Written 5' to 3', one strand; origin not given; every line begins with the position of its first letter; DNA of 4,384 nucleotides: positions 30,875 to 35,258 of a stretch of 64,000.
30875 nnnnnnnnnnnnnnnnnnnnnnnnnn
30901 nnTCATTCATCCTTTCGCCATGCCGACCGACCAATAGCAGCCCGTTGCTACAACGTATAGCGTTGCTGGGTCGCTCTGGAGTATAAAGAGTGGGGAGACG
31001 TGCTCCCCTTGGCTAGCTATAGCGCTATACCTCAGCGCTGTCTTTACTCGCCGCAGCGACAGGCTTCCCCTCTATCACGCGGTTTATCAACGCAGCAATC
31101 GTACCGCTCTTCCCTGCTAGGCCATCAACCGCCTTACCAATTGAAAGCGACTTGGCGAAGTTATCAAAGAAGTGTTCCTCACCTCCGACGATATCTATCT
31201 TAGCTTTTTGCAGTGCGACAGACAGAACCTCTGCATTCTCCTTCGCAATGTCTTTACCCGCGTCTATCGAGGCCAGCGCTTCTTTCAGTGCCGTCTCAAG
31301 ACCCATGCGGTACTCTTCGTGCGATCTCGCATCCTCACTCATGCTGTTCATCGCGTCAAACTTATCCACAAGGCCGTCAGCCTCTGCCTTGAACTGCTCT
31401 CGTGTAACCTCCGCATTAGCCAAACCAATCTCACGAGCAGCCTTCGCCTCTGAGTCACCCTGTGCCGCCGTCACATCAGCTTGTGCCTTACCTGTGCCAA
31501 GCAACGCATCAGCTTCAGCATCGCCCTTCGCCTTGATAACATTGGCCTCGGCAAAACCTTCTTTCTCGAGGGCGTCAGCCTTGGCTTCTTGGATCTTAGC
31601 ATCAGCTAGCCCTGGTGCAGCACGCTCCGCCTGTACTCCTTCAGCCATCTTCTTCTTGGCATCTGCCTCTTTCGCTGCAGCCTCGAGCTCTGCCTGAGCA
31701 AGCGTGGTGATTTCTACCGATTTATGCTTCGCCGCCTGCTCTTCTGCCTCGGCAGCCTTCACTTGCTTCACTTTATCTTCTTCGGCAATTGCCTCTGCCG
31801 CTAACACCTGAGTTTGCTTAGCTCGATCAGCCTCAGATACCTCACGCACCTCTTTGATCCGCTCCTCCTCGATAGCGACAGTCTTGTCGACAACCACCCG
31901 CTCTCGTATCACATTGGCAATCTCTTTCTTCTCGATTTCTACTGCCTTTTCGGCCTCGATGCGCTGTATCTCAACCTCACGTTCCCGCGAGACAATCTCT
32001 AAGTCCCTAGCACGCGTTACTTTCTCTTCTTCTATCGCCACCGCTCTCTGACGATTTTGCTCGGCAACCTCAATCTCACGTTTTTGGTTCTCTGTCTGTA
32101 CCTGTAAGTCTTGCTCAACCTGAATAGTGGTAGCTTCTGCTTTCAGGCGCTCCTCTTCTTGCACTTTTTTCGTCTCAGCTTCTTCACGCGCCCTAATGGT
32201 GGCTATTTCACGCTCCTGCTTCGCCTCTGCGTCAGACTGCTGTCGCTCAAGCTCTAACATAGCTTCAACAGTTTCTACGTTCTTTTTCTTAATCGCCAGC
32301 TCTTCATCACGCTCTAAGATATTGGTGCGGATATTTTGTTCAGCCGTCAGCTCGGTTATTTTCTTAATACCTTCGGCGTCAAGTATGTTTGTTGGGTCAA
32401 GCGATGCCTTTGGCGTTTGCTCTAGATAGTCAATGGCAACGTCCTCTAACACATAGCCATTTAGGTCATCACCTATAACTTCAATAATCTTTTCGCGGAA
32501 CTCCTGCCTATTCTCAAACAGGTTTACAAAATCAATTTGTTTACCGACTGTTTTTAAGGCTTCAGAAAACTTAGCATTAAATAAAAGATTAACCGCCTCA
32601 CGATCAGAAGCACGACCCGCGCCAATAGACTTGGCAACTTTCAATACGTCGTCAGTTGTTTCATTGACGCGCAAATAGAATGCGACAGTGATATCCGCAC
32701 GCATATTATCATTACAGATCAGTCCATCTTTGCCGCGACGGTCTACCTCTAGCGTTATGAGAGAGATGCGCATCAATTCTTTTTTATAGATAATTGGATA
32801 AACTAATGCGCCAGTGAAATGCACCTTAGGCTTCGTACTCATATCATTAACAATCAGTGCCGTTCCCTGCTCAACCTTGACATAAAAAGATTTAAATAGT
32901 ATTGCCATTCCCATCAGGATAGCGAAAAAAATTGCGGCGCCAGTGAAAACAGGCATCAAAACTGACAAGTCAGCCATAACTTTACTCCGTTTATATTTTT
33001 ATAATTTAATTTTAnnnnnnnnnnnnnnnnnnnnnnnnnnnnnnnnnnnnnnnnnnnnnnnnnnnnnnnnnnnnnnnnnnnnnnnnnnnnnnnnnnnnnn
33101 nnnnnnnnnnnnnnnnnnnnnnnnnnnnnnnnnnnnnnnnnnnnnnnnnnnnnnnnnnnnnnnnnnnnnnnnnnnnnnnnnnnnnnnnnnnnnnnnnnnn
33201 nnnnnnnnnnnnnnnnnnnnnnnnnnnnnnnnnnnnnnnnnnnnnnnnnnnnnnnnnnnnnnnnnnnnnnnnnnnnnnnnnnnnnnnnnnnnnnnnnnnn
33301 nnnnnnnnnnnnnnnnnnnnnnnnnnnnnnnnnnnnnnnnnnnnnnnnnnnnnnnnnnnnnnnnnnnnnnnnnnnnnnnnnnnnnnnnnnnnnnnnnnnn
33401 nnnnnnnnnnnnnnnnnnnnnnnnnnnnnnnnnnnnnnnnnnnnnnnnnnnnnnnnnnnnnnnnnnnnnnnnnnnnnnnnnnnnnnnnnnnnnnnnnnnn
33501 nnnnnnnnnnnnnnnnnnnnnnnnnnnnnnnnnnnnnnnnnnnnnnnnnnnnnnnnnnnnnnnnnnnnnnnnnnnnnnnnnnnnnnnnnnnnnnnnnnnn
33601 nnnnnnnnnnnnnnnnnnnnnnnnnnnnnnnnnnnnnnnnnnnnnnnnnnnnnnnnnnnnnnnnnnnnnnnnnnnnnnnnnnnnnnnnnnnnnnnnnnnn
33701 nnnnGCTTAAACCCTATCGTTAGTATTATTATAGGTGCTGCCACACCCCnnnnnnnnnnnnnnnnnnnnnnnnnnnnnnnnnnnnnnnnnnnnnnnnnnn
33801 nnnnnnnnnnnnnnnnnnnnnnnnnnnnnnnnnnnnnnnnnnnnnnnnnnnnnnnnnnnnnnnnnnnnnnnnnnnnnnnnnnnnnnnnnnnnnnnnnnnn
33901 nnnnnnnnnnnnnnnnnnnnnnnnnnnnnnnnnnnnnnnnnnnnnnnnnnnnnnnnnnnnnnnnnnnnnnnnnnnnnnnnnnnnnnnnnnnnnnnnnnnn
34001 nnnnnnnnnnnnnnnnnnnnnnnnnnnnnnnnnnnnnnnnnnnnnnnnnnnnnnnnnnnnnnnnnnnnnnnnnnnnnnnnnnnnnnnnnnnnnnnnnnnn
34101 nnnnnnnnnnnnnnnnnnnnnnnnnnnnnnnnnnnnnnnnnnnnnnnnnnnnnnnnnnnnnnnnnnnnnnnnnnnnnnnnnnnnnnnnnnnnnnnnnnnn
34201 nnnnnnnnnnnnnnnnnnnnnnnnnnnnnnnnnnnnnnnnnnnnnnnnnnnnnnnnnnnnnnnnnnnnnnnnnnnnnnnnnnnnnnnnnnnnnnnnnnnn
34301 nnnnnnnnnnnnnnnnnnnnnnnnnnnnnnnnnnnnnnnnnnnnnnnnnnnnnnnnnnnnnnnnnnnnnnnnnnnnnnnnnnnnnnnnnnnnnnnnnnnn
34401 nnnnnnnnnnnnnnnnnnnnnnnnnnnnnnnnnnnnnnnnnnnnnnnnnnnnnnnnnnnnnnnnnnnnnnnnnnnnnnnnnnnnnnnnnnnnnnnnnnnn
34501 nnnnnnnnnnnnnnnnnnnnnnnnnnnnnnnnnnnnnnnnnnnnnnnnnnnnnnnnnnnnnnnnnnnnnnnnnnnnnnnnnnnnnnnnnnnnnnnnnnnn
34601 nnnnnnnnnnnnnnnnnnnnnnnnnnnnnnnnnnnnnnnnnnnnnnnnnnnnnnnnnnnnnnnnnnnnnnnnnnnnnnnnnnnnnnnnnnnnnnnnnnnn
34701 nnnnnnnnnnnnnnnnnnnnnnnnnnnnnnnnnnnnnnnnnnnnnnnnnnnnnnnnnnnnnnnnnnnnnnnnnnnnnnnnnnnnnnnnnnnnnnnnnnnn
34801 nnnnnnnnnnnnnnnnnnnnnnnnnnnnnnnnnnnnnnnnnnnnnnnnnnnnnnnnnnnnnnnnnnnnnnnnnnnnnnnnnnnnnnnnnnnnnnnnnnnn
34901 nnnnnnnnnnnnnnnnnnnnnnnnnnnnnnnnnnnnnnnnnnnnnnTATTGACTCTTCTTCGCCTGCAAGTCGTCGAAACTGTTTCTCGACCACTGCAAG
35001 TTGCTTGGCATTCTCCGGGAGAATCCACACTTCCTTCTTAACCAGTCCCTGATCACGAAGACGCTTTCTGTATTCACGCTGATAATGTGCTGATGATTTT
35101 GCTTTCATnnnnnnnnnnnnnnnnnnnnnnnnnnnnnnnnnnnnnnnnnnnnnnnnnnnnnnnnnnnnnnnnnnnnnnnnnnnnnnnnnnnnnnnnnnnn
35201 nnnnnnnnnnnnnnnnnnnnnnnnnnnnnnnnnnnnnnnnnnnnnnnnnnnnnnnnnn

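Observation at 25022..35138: Six-gene operon combining PspA/IM30, NfeD, flotillin, a giant MoxR-type AAA+ protein and rhomboid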

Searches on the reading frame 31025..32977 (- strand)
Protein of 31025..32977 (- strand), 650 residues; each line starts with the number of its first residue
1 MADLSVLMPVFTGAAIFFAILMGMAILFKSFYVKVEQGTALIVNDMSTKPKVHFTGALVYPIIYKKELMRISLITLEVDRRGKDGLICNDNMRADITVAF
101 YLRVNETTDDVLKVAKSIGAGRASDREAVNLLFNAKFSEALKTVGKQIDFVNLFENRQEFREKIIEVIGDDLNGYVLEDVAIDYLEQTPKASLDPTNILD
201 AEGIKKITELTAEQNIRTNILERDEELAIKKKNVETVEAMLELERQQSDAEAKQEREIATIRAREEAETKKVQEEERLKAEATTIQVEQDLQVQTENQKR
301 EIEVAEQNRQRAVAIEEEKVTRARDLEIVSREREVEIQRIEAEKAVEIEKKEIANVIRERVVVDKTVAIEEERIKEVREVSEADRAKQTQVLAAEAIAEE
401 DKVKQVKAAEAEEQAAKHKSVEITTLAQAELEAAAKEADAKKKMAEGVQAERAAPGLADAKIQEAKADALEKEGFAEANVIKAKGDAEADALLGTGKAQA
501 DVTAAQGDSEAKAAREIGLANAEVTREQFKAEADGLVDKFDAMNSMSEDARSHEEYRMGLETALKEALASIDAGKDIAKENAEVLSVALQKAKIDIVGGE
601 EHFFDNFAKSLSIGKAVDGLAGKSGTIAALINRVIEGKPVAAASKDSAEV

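Call 4: search_protein_families(library=pfam, proteins=[window:31025-32977:-], max_evalue=0.01)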
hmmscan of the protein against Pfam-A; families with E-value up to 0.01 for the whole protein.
window:31025-32977:- (650 aa): 0 families

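Call 5: search_protein_families(library=ncbifam, proteins=[window:31025-32977:-], max_evalue=0.01)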
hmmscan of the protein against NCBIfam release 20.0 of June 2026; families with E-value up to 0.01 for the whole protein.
window:31025-32977:- (650 aa): 0 families

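Call 6: search_protein_families(library=pfam, proteins=[window:31025-32977:-], max_evalue=10)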
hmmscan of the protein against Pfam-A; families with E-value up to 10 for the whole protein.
window:31025-32977:- (650 aa): 0 families

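Call 7: search_protein_families(library=padloc, proteins=[window:31025-32977:-], max_evalue=0.01)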
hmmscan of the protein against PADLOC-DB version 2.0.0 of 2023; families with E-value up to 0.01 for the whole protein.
window:31025-32977:- (650 aa): 0 families

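Call 18: search_solved_structures(query=window:31025-32977:-, max_evalue=1, show_alignments=2)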
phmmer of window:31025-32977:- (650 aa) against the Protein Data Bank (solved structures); distinct sequences matched with E-value up to 1: 0.

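Call 29: search_solved_structures(query=A2, max_evalue=1, show_alignments=2)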
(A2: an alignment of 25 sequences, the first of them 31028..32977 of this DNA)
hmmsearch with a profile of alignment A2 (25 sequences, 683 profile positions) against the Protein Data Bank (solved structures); distinct sequences matched with E-value up to 1: 1.
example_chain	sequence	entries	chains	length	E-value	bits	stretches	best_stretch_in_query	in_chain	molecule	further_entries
2n50_A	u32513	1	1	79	0.053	15.2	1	544-604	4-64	Acyl carrier protein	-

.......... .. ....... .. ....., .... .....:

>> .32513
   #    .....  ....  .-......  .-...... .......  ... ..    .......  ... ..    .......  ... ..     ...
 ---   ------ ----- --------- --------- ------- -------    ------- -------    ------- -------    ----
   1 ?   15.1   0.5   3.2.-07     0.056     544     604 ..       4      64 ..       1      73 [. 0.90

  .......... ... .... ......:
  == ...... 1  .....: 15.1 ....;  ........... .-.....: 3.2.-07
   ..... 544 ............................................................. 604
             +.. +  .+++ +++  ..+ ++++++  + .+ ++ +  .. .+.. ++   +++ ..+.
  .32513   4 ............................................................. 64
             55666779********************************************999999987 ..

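Call 30: search_protein_families(library=pfam, alignment_id=A2, max_evalue=1)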
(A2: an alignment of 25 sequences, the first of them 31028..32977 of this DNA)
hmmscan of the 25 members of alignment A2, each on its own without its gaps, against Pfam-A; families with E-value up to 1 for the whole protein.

A. member 1, window:31028-32977:- (650 aa): 0 families

B. families by the number of members that match (of 25 scanned): 9 families
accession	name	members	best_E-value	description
PF22914.2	Fibulin_C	2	0.19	Fibulin C-terminal Ig-like domain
PF01145.31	Band_7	1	2e-06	SPFH domain / Band 7 family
PF15975.10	Flot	1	0.022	Flotillin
PF13547.12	GTA_TIM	1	0.065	GTA TIM-barrel-like domain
PF17927.7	Ins134_P3_kin_N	1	0.077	Inositol 1,3,4-trisphosphate 5/6-kinase pre-ATP-grasp domain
PF02699.20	YajC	1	0.14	Preprotein translocase subunit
PF24265.1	DUF7466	1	0.15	Family of unknown function (DUF7466)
PF02439.20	Adeno_E3_CR2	1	0.24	Adenovirus E3 region protein CR2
PF12451.13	VPS11_C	1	0.78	Vacuolar protein sorting protein 11 C terminal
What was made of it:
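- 31025..32977 (-): Gene D: YqiK-type flotillin (650 aa) with one N-terminal hydrophobic segment, an SPFH region, and a long E/A-rich helical region. The window protein has no Pfam hit, and only 1 of 25 family members reaches Band_7 (calls 6, 30).
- On SPFH/flotillin family: Direct Pfam Band_7 is found in only 1 of 25 family members (call 30), so the family is divergent.
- Tried and rejected: Pfam, NCBIfam and PDB sequence searches gave nothing usable for C and D (calls 4-6, 18, 29, 30).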

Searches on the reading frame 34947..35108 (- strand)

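Call 63: search_protein_families(library=pfam, proteins=[window:34947-35108:-], max_evalue=0.1)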
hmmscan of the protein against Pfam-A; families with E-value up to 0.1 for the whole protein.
window:34947-35108:- (54 aa): 1 family
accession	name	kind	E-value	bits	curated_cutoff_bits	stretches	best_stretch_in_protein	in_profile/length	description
PF11455.13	MazE-like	-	0.095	13.1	22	0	11-29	5-23/65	Antitoxin MazE-like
